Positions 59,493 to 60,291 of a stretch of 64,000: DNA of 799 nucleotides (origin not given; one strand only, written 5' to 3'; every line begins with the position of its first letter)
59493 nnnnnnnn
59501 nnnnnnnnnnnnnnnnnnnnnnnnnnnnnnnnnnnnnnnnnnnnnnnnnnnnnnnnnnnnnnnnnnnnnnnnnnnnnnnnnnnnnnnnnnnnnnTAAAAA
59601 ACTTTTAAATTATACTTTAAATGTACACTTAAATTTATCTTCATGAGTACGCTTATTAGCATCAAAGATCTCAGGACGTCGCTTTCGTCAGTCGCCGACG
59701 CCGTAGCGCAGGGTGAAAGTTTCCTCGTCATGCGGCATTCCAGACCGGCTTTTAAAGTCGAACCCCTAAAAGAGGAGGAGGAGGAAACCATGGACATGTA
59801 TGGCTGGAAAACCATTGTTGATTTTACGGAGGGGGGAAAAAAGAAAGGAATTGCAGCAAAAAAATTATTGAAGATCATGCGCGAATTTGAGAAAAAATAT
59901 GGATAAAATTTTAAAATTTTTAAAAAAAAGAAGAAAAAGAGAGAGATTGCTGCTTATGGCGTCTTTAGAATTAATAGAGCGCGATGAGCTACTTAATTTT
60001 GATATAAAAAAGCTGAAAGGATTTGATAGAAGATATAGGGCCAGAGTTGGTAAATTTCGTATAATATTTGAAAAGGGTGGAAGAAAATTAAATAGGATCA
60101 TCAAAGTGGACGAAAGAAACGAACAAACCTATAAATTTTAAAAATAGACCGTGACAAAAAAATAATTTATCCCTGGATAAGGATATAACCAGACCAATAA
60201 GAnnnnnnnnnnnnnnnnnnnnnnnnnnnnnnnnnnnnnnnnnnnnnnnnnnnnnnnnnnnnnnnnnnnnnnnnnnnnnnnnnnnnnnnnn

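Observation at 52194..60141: Accessory island with mirrored TrmB-regulator and Cys-rich-protein pairs interleaved with three toxin-antitoxin modules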

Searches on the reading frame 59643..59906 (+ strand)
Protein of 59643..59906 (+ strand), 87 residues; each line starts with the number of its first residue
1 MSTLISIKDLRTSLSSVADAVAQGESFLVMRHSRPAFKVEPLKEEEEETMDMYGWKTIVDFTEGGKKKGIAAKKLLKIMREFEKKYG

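Call 7: search_protein_families(library=ncbifam, max_evalue=0.1, proteins=[window:59643-59906:+])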
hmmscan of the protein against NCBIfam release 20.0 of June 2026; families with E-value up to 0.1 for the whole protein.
window:59643-59906:+ (87 aa): 1 family
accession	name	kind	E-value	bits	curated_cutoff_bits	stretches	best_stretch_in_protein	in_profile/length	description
TIGR01552.1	phd_fam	subfamily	0.012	14.9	20.8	1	5-44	2-41/53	type II toxin-antitoxin system prevent-host-death family antitoxin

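Call 33: search_protein_families(library=pfam, max_evalue=1, proteins=[window:59643-59906:+])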
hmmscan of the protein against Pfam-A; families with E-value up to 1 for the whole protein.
window:59643-59906:+ (87 aa): 2 families
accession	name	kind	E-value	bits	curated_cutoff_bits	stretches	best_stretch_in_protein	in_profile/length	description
PF02604.26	PhdYeFM_antitox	-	6.1e-05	23.2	29.8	1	5-46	4-46/74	Antitoxin Phd_YefM, type II toxin-antitoxin system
PF10049.14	DUF2283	-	0.15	12.7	23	1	42-70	15-43/49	Protein of unknown function (DUF2283)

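Call 34: search_protein_families(library=padloc, max_evalue=0.1, proteins=[window:59643-59906:+])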
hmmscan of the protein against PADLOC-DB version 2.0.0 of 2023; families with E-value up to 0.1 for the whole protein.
window:59643-59906:+ (87 aa): 0 families

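Call 94: search_protein_families(library=phrogs, max_evalue=0.001, proteins=[window:59643-59906:+])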
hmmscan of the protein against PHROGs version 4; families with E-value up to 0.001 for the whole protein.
window:59643-59906:+ (87 aa): 1 family
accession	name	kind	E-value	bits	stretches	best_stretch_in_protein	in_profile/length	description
phrog_2268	-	moron, auxiliary metabolic gene and host takeover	5.6e-05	24.2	1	1-52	1-50/84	antitoxin from a toxin-antitoxin system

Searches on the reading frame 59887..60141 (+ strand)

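Call 7: search_protein_families(library=ncbifam, max_evalue=0.1, proteins=[window:59887-60141:+])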
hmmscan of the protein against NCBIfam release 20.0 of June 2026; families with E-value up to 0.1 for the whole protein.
window:59887-60141:+ (84 aa): 0 families

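Call 33: search_protein_families(library=pfam, max_evalue=1, proteins=[window:59887-60141:+])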
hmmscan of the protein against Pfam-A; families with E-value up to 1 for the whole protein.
window:59887-60141:+ (84 aa): 1 family
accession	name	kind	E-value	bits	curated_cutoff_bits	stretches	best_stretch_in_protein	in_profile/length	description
PF05016.21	ParE_toxin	-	0.06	14.4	23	1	18-79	35-87/89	ParE toxin of type II toxin-antitoxin system, parDE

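Call 34: search_protein_families(library=padloc, max_evalue=0.1, proteins=[window:59887-60141:+])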
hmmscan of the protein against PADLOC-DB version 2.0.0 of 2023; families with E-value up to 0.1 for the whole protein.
window:59887-60141:+ (84 aa): 0 families

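Call 94: search_protein_families(library=phrogs, max_evalue=0.001, proteins=[window:59887-60141:+])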
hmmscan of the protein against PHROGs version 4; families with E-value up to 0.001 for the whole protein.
window:59887-60141:+ (84 aa): 1 family
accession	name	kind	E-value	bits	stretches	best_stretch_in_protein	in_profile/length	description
phrog_1213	-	moron, auxiliary metabolic gene and host takeover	2e-06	29.3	1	6-80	9-86/88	RelE-like toxin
